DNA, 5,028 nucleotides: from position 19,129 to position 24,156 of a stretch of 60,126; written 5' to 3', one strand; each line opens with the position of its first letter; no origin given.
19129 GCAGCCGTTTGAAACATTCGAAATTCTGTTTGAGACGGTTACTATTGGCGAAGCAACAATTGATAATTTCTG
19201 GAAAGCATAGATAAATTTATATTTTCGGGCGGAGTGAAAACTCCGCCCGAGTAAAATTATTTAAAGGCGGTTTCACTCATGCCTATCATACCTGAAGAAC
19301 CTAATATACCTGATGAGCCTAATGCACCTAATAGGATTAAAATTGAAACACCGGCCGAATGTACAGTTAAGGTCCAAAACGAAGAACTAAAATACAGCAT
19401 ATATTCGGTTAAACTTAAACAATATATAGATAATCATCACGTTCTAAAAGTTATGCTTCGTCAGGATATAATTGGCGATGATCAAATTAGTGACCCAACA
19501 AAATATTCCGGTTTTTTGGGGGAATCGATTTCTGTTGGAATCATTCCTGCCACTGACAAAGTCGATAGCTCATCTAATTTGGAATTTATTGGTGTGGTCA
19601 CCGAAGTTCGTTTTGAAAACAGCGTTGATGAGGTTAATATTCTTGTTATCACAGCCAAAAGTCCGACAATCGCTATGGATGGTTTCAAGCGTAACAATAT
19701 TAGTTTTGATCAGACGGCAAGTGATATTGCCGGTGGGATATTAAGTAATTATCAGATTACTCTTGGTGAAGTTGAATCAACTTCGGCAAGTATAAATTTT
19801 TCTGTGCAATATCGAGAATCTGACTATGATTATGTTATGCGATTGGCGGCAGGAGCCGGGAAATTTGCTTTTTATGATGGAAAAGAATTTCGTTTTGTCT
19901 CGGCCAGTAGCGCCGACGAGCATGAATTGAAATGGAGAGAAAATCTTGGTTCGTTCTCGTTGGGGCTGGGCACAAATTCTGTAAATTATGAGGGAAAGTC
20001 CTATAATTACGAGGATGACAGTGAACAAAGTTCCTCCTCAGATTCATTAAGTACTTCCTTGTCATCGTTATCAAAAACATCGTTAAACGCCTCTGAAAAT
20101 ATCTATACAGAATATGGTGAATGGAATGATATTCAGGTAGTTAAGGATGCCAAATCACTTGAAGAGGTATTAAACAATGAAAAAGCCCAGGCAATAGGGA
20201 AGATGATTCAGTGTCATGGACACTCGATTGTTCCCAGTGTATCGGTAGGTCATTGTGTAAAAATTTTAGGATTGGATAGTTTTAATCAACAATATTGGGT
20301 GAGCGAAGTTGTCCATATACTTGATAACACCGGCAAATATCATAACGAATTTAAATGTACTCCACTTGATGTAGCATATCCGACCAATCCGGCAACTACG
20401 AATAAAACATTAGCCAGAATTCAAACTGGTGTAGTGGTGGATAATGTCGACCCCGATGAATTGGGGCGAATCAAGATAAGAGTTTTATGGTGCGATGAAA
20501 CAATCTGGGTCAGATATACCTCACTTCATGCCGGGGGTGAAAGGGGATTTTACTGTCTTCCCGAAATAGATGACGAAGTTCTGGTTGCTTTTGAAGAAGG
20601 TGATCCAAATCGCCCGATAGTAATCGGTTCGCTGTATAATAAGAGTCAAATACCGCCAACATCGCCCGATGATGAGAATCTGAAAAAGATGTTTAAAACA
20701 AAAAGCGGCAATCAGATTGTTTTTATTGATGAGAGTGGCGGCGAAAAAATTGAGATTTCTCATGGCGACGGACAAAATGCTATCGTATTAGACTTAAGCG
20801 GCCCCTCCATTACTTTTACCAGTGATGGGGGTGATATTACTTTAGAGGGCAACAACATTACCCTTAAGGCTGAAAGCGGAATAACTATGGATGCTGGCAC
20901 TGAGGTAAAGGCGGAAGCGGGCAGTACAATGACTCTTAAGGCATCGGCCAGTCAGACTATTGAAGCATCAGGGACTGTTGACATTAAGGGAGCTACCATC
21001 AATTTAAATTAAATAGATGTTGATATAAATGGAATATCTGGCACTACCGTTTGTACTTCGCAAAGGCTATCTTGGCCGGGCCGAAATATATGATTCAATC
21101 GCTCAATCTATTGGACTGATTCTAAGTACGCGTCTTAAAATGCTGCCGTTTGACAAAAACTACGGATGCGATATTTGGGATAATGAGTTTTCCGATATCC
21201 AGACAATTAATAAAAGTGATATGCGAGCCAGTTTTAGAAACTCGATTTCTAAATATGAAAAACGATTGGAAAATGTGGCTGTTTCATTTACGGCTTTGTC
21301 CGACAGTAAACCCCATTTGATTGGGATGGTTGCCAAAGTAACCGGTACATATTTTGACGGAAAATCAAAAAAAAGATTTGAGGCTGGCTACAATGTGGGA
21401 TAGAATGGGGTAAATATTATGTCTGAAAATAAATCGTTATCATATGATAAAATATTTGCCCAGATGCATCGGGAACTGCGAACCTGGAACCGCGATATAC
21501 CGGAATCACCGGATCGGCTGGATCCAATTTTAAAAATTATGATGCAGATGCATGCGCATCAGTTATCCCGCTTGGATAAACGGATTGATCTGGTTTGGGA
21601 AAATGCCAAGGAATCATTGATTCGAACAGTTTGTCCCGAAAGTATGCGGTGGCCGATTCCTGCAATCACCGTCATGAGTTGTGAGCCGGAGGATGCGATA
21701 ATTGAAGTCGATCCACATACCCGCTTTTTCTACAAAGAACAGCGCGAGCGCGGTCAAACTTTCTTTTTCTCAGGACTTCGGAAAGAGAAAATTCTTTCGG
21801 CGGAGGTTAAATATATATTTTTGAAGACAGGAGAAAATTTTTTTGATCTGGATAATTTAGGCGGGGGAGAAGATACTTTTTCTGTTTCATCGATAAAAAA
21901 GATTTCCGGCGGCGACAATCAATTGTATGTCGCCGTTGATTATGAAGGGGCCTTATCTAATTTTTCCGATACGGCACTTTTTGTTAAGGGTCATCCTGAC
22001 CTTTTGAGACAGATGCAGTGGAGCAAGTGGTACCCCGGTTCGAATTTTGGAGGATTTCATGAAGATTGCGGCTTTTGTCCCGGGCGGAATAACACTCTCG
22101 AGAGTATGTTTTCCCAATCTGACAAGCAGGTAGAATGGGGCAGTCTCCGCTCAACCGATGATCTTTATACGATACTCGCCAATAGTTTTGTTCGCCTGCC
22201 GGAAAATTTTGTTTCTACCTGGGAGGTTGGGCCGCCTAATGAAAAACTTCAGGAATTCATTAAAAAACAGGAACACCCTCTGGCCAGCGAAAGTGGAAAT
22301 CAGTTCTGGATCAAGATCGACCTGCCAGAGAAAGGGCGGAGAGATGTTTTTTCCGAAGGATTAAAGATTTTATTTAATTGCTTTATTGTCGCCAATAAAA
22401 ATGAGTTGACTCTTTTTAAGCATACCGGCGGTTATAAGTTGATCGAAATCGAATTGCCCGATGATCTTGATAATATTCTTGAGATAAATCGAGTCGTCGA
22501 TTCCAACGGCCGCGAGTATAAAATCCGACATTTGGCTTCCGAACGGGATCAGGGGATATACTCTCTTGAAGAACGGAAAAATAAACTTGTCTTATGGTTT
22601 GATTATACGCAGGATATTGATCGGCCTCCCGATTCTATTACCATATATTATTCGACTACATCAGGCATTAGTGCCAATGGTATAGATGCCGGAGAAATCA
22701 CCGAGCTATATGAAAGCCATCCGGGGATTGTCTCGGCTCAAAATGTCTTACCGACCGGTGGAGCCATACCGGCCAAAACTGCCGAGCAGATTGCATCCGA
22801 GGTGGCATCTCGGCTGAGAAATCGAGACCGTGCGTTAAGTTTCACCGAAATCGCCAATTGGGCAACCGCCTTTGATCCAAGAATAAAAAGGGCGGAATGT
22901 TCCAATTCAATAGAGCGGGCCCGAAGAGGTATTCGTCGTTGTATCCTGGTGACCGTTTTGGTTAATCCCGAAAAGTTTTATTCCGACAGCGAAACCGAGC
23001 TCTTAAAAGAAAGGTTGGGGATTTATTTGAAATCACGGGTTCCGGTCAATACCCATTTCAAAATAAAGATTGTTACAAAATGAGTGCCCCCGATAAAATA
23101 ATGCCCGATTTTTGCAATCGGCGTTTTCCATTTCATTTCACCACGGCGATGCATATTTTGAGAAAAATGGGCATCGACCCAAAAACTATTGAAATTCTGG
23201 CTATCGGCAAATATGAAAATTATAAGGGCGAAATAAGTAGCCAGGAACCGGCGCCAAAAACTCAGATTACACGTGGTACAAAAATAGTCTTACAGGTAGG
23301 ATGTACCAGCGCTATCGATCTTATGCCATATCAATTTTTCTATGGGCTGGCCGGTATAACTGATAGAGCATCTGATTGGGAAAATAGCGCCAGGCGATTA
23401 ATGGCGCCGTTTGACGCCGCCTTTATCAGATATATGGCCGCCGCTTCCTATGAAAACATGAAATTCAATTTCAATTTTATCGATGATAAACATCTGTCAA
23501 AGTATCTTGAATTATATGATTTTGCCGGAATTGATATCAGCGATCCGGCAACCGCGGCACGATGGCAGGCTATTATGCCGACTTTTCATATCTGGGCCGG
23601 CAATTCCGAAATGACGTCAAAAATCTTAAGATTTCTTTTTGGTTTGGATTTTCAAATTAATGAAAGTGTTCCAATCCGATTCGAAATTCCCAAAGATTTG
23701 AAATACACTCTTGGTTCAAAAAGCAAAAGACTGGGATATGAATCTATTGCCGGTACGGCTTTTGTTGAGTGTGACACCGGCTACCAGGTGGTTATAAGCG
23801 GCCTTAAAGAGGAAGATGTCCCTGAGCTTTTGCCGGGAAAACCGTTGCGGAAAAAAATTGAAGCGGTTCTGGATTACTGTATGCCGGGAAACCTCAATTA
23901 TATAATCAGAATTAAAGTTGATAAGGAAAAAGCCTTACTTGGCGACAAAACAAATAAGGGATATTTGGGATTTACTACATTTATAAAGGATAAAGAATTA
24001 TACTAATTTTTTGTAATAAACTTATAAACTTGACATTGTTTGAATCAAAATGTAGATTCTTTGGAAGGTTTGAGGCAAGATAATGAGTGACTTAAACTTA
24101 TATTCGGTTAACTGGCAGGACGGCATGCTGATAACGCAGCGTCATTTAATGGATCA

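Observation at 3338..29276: Complete contractile T6SS core whose gene order and accessory set fit none of the described subtypes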

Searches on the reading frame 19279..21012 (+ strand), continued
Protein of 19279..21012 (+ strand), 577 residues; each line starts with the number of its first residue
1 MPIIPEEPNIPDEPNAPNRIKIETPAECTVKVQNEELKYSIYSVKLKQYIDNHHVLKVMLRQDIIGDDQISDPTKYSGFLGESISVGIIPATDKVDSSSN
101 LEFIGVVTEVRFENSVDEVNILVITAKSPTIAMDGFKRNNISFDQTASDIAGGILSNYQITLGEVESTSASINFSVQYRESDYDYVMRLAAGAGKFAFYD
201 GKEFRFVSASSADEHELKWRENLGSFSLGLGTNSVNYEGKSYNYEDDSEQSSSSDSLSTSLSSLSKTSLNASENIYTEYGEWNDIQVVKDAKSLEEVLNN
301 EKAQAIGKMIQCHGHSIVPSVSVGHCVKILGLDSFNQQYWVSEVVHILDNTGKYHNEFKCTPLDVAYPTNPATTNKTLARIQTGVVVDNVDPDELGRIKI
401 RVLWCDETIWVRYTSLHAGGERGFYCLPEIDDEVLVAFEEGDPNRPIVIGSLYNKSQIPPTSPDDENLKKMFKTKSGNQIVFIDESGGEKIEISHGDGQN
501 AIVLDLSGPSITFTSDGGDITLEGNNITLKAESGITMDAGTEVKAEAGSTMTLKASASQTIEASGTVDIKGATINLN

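Call 74: get_annotated_region(hit=H42, flank=3000)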
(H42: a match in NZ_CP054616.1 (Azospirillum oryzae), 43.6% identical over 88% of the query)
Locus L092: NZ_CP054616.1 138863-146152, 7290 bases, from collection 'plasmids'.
description: Azospirillum oryzae strain KACC 14407 plasmid unnamed2, complete sequence
organism: Azospirillum oryzae (NCBI taxid 286727)
taxonomy: Bacteria; Pseudomonadota; Alphaproteobacteria; Rhodospirillales; Azospirillaceae; Azospirillum; Azospirillum oryzae
host: -; source: cell culture,soil; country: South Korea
typing (MOB-suite, as given by PLSDB): non-mobilizable
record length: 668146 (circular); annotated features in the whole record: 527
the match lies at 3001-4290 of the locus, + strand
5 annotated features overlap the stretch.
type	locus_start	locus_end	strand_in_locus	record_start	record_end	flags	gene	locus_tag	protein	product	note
CDS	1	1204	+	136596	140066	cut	-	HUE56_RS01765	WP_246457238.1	caspase family protein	GO:0006508 - proteolysis [Evidence IEA]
CDS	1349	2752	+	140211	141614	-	tssL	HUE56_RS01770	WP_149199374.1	type VI secretion system protein TssL, long form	GO:0033103 - protein secretion by the type VI secretion system [Evidence IEA]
CDS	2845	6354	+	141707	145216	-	tssM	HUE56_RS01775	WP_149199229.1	type VI secretion system membrane subunit TssM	GO:0033103 - protein secretion by the type VI secretion system [Evidence IEA]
CDS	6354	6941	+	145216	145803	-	tagF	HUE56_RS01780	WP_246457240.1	type VI secretion system-associated protein TagF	-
CDS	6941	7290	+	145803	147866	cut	tssI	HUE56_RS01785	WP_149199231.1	type VI secretion system tip protein TssI/VgrG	GO:0033103 - protein secretion by the type VI secretion system [Evidence IEA]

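Call 75: get_annotated_region(hit=H44, flank=3000)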
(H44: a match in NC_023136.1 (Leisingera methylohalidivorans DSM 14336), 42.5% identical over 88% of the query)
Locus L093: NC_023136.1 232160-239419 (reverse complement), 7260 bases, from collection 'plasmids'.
description: Leisingera methylohalidivorans DSM 14336 plasmid unnamed2, complete sequence
organism: Leisingera methylohalidivorans DSM 14336 (NCBI taxid 999552)
taxonomy: Bacteria; Pseudomonadota; Alphaproteobacteria; Rhodobacterales; Roseobacteraceae; Leisingera; Leisingera methylohalidivorans; Leisingera methylohalidivorans DSM 14336
host: -; source: Seawater collected from a tide pool; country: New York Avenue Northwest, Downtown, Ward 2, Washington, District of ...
typing (MOB-suite, as given by PLSDB): mobilizable; replicon rep_cluster_378; relaxase MOBP
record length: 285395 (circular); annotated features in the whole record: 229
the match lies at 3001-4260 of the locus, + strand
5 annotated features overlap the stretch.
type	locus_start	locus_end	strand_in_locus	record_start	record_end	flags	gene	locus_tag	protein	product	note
CDS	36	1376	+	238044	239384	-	tssK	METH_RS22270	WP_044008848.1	type VI secretion system baseplate subunit TssK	GO:0033103 - protein secretion by the type VI secretion system [Evidence IEA]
CDS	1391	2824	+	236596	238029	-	icmH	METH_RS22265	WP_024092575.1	type IVB secretion system protein IcmH/DotU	-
CDS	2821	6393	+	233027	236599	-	tssM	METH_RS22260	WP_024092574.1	type VI secretion system membrane subunit TssM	GO:0033103 - protein secretion by the type VI secretion system [Evidence IEA]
CDS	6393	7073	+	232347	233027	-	tagF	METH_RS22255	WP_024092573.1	type VI secretion system-associated protein TagF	-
CDS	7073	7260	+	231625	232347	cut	-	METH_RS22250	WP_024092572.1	protein phosphatase 2C domain-containing protein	-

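Call 76: get_annotated_region(hit=H59, flank=3000)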
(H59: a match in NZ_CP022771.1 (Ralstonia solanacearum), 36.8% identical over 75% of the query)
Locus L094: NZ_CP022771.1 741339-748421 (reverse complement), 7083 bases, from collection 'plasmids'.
description: Ralstonia solanacearum strain T51 plasmid unnamed, complete sequence
organism: Ralstonia solanacearum (NCBI taxid 305)
taxonomy: Bacteria; Pseudomonadota; Betaproteobacteria; Burkholderiales; Burkholderiaceae; Ralstonia; Ralstonia solanacearum
host: -; source: Solanum tuberosum,single cell,Potato bacterial wilt; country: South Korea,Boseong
typing (MOB-suite, as given by PLSDB): non-mobilizable
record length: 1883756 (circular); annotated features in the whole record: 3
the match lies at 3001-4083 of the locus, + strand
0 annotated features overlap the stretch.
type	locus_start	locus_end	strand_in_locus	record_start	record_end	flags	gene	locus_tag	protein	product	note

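Call 77: get_annotated_region(hit=H72, flank=3000)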
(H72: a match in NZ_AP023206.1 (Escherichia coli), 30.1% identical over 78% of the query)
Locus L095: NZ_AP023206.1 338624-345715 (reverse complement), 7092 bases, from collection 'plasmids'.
description: Escherichia coli strain TUM18781 plasmid pMTY18781-1_lncX3, complete sequence
organism: Escherichia coli (NCBI taxid 562)
taxonomy: Bacteria; Pseudomonadota; Gammaproteobacteria; Enterobacterales; Enterobacteriaceae; Escherichia; Escherichia coli
host: -; source: Homo sapiens; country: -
typing (MOB-suite, as given by PLSDB): non-mobilizable
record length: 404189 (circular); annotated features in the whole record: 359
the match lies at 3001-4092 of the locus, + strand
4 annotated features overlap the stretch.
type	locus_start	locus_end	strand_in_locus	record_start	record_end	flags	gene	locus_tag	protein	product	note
CDS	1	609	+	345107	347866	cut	tssH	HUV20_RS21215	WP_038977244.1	type VI secretion system ATPase TssH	GO:0033103 - protein secretion by the type VI secretion system [Evidence IEA]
CDS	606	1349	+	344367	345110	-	vasI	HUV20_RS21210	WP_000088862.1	type VI secretion system-associated protein VasI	-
CDS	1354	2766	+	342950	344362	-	tssA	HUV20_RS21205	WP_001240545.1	type VI secretion system protein TssA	-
CDS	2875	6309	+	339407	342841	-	tssM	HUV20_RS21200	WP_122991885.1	type VI secretion system membrane subunit TssM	GO:0033103 - protein secretion by the type VI secretion system [Evidence IEA]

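Call 78: get_annotated_region(hit=H73, flank=3000)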
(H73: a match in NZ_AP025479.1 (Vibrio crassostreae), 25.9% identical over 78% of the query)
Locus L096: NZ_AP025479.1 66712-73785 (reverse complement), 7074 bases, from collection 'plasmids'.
description: Vibrio crassostreae strain LMG 22240 plasmid p2, complete sequence
organism: Vibrio crassostreae (NCBI taxid 246167)
taxonomy: Bacteria; Pseudomonadota; Gammaproteobacteria; Vibrionales; Vibrionaceae; Vibrio; Vibrio crassostreae
host: -; source: -; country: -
typing (MOB-suite, as given by PLSDB): conjugative; relaxase MOBF; mating-pair formation MPF_F
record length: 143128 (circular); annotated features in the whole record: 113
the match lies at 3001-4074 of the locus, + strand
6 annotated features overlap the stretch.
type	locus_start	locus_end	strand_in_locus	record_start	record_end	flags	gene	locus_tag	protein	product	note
CDS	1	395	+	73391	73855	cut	tssJ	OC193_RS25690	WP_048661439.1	type VI secretion system lipoprotein TssJ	GO:0033103 - protein secretion by the type VI secretion system [Evidence IEA]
CDS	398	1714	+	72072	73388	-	tssK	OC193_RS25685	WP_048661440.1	type VI secretion system baseplate subunit TssK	GO:0033103 - protein secretion by the type VI secretion system [Evidence IEA]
CDS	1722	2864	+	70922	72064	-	icmH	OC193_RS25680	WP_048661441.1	type IVB secretion system protein IcmH/DotU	-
CDS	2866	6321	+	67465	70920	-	tssM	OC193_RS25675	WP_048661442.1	type VI secretion system membrane subunit TssM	GO:0033103 - protein secretion by the type VI secretion system [Evidence IEA]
CDS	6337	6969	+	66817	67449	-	-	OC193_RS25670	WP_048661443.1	serine/threonine protein kinase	-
CDS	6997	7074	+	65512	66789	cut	-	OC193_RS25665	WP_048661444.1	hypothetical protein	-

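Call 79: get_annotated_region(hit=H74, flank=3000)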
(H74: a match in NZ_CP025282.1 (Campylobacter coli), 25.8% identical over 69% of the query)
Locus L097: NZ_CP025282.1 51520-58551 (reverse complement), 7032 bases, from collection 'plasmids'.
description: Campylobacter coli strain YH503 plasmid pCOS503, complete sequence
organism: Campylobacter coli (NCBI taxid 195)
taxonomy: Bacteria; Campylobacterota; Epsilonproteobacteria; Campylobacterales; Campylobacteraceae; Campylobacter; Campylobacter coli
host: -; source: Retail Chicken; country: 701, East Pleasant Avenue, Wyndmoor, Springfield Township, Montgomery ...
typing (MOB-suite, as given by PLSDB): non-mobilizable
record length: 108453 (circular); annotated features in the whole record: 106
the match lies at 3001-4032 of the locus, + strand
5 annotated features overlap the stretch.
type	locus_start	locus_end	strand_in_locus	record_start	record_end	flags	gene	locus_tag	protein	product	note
CDS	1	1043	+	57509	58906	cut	tssK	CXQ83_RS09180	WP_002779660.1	type VI secretion system baseplate subunit TssK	GO:0033103 - protein secretion by the type VI secretion system [Evidence IEA]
CDS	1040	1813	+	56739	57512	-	icmH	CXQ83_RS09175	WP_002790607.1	type IVB secretion system protein IcmH/DotU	-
CDS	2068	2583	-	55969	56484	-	-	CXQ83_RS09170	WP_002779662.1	Hcp family type VI secretion system effector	GO:0033103 - protein secretion by the type VI secretion system [Evidence IEA]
CDS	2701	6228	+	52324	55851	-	tssM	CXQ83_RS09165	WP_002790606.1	type VI secretion system membrane subunit TssM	GO:0033103 - protein secretion by the type VI secretion system [Evidence IEA]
CDS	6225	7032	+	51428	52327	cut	-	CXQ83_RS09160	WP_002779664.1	FHA domain-containing protein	-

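Call 80: get_annotated_region(hit=H69, flank=3000)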
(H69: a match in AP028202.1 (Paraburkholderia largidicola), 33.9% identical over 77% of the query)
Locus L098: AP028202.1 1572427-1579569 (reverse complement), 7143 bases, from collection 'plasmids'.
description: Paraburkholderia sp. F2 plasmid PPGUF2_p1 DNA, complete genome
organism: Paraburkholderia largidicola (NCBI taxid 3014751)
taxonomy: Bacteria; Pseudomonadota; Betaproteobacteria; Burkholderiales; Burkholderiaceae; Paraburkholderia; Paraburkholderia largidicola
host: -; source: Physopelta gutta,midgut,Midgut crypts of sting bug Physopelta gutta; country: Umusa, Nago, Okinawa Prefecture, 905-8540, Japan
typing (MOB-suite, as given by PLSDB): non-mobilizable
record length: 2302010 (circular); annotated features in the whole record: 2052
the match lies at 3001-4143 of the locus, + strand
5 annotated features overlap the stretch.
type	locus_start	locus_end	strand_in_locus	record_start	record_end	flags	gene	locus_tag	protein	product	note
CDS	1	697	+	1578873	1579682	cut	-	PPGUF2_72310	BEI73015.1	alpha/beta hydrolase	-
CDS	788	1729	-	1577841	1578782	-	-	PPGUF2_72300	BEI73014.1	hypothetical protein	-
CDS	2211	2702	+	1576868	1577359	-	-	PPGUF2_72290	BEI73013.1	hypothetical protein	-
CDS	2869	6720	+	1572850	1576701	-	tssM_2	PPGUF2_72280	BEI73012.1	type VI secretion system membrane subunit TssM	-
CDS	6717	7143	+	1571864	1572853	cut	tagF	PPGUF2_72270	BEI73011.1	type VI secretion system-associated protein TagF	-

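Call 81: get_annotated_region(hit=H78, flank=3000)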
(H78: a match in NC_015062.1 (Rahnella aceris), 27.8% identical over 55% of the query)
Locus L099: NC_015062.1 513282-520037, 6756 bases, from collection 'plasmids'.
description: Rahnella aceris plasmid pRAHAQ01, complete sequence
organism: Rahnella aceris (NCBI taxid 2703885)
taxonomy: Bacteria; Pseudomonadota; Gammaproteobacteria; Enterobacterales; Yersiniaceae; Rahnella; Rahnella aceris
host: -; source: -; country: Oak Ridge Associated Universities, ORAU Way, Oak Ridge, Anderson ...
typing (MOB-suite, as given by PLSDB): non-mobilizable; replicon rep_cluster_1067
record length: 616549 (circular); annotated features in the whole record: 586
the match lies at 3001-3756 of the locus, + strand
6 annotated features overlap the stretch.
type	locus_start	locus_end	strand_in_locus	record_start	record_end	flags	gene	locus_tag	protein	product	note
CDS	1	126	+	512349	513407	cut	tssA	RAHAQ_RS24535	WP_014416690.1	type VI secretion system protein TssA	-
CDS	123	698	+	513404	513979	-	-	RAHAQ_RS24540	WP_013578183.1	type VI secretion lipoprotein TssJ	-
CDS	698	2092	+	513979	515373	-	tssK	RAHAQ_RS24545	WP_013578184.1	type VI secretion system baseplate subunit TssK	GO:0033103 - protein secretion by the type VI secretion system [Evidence IEA]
CDS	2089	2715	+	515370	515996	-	-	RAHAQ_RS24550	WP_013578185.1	DotU family type IV/VI secretion system protein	-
CDS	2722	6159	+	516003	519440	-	-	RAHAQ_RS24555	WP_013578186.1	type VI secretion protein IcmF/TssM N-terminal domain-containing protein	-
CDS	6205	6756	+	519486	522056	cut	tssH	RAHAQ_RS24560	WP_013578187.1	type VI secretion system ATPase TssH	GO:0033103 - protein secretion by the type VI secretion system [Evidence IEA]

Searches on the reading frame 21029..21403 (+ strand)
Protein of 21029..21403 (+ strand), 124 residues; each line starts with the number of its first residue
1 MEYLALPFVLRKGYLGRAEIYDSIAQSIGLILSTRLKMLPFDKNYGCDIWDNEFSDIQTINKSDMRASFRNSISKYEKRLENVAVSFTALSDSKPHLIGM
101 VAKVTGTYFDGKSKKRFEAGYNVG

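Call 3: search_protein_families(library=pfam, proteins=[window:21029-21403:+], max_evalue=0.01)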
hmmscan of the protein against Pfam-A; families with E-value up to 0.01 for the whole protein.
window:21029-21403:+ (124 aa): 1 family
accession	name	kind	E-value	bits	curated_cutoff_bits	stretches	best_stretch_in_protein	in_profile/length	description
PF04965.19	GPW_gp25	-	3.2e-12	46.5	27.2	1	22-93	5-76/96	Baseplate wedge protein gp25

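Call 5: search_protein_families(library=ncbifam, proteins=[window:21029-21403:+], max_evalue=0.01)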
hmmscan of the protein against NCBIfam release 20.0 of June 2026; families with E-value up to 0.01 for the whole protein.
window:21029-21403:+ (124 aa): 1 family
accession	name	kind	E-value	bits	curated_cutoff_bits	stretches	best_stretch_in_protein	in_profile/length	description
TIGR03357.1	VI_zyme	equivalog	1.8e-07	30.8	53.2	1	17-93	23-98/133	type VI secretion system baseplate subunit TssE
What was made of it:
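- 21029..21403 (+): TssE (gp25-like baseplate wedge). PF04965 and TIGR03357 (calls 3, 5).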

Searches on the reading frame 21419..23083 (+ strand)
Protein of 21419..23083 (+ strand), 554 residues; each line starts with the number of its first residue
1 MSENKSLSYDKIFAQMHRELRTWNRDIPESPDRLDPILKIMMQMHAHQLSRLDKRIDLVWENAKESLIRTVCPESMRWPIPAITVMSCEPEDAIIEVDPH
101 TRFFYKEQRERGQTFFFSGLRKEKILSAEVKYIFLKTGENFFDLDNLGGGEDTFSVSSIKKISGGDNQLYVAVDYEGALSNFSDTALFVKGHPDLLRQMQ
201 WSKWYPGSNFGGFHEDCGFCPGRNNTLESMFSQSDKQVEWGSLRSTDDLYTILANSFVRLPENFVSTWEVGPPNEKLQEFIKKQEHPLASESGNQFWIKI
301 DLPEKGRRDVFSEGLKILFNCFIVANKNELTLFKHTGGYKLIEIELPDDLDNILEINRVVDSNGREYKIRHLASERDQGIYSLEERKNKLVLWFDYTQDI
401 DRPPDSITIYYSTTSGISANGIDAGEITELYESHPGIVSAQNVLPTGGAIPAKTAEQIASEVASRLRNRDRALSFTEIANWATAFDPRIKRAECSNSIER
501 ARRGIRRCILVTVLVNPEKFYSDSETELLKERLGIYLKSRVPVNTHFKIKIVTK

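Call 3: search_protein_families(library=pfam, proteins=[window:21419-23083:+], max_evalue=0.01)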
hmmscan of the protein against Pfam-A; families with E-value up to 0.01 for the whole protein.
window:21419-23083:+ (554 aa): 0 families

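Call 5: search_protein_families(library=ncbifam, proteins=[window:21419-23083:+], max_evalue=0.01)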
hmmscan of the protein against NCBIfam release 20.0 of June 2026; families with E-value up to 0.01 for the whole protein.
window:21419-23083:+ (554 aa): 1 family
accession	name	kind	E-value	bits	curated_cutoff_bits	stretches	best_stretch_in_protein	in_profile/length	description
TIGR02243.1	TIGR02243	equivalog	5e-06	25.3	155.8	1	411-529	444-562/659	putative baseplate assembly protein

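Call 13: search_protein_families(library=pfam, proteins=[window:21419-23083:+], max_evalue=10)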
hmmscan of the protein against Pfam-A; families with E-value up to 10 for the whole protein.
window:21419-23083:+ (554 aa): 1 family
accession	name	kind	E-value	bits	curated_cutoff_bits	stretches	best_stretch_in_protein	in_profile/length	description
PF05947.17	T6SS_TssF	-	0.018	14.1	25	1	33-92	41-99/608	Type VI secretion system, TssF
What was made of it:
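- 21419..23083 (+): TssF baseplate subunit (divergent). PF05947 E 0.018 (call 13).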

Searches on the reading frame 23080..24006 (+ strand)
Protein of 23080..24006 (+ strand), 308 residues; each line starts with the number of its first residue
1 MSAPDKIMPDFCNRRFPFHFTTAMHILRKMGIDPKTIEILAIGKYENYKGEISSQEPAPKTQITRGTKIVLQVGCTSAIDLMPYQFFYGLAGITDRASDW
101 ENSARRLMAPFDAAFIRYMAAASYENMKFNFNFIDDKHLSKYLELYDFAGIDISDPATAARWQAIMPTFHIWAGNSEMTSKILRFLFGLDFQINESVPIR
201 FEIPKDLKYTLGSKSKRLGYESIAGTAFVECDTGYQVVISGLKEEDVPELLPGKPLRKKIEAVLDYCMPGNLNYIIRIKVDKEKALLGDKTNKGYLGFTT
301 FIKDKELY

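Call 3: search_protein_families(library=pfam, proteins=[window:23080-24006:+], max_evalue=0.01)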
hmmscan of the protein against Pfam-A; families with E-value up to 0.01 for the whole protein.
window:23080-24006:+ (308 aa): 2 families
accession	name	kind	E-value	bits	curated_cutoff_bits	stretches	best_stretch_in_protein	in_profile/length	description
PF06996.16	T6SS_TssG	-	1.5e-14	54.4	24.6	1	166-302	165-303/304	Type VI secretion, TssG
PF03793.24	PASTA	-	4e-05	23.9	23.2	1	22-73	13-62/64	PASTA domain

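Call 5: search_protein_families(library=ncbifam, proteins=[window:23080-24006:+], max_evalue=0.01)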
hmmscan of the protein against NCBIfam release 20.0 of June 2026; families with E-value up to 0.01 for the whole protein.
window:23080-24006:+ (308 aa): 1 family
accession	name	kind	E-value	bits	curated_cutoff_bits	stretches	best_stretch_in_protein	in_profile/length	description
TIGR03347.1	VI_chp_1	equivalog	7.1e-13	48.4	143.3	1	173-302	169-299/300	type VI secretion system baseplate subunit TssG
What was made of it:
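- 23080..24006 (+): TssG baseplate subunit. PF06996 and TIGR03347 (calls 3, 5).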
